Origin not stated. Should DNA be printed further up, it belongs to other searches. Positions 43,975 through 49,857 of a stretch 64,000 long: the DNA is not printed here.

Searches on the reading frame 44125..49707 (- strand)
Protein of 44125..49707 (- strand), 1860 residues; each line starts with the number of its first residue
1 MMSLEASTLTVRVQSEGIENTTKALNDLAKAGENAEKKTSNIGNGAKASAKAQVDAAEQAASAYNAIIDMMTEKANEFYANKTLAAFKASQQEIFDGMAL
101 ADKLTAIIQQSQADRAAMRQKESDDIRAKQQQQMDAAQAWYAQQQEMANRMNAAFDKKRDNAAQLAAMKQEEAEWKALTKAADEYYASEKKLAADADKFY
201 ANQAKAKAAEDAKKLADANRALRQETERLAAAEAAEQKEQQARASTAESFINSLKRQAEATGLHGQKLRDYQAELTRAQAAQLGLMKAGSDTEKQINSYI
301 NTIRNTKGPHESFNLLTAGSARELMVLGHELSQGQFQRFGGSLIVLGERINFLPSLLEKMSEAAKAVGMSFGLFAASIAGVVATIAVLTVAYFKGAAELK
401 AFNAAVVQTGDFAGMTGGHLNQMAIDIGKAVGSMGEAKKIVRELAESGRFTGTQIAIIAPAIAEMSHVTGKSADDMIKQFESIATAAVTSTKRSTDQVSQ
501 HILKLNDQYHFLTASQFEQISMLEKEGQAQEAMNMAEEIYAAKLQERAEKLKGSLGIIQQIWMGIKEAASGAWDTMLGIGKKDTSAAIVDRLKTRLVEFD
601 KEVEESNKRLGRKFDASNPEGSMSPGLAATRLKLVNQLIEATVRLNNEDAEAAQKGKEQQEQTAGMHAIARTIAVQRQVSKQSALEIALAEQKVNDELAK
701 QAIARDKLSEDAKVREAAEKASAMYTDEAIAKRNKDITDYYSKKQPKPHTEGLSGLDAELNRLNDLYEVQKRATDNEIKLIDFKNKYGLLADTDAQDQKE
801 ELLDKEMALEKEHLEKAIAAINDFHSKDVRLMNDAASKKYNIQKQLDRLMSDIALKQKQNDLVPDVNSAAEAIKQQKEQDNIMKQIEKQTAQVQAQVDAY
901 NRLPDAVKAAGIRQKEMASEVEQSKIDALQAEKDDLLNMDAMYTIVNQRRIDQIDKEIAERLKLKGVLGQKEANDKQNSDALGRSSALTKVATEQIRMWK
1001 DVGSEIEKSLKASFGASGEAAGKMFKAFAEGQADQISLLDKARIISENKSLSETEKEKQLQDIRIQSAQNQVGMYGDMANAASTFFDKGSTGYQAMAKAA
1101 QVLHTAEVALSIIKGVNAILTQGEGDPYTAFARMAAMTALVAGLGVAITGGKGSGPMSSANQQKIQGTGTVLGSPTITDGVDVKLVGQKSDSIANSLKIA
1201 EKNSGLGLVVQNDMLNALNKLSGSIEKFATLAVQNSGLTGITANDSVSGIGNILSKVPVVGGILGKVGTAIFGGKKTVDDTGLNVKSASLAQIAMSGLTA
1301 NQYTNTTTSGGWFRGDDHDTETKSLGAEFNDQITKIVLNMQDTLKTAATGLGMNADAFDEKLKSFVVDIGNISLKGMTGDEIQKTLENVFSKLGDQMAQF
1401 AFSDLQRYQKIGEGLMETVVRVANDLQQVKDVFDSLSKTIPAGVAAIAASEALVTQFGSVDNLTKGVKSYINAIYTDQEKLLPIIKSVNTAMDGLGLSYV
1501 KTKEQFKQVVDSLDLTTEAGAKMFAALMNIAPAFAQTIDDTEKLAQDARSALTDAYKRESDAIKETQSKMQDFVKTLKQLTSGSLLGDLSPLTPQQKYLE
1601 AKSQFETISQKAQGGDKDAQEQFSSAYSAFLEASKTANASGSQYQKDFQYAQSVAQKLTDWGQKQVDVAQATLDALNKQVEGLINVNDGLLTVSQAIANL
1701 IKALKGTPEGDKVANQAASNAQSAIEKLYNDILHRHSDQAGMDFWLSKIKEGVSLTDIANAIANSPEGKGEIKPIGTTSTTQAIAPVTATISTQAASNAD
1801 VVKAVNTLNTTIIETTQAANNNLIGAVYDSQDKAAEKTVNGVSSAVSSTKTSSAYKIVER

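Call 50: search_protein_families(library=phrogs, proteins=[window:44125-49707:-], max_evalue=0.001)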
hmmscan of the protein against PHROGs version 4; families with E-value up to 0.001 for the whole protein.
window:44125-49707:- (1860 aa): 8 families
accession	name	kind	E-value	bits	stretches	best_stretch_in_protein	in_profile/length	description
phrog_24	-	tail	2.1e-56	192.7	1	1-1122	24-901/1151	tail length tape measure protein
phrog_7740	-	tail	4.1e-42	144.7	1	1065-1546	875-1375/2151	tail length tape measure protein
phrog_25966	-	tail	3.4e-36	125.3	2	361-774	101-472/1651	tail length tape measure protein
phrog_20739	-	tail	2.6e-32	113.4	1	302-597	5-279/336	tail length tape measure protein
phrog_24709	-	tail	6.6e-29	101.8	1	543-1552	25-941/1069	tail length tape measure protein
phrog_5918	-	unknown function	7.5e-28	98.6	1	110-541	50-446/448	-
phrog_4498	-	tail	3.6e-22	79.8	1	377-612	125-348/381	tail length tape measure protein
phrog_3827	-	tail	9.3e-16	59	2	362-493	252-384/393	tail length tape measure protein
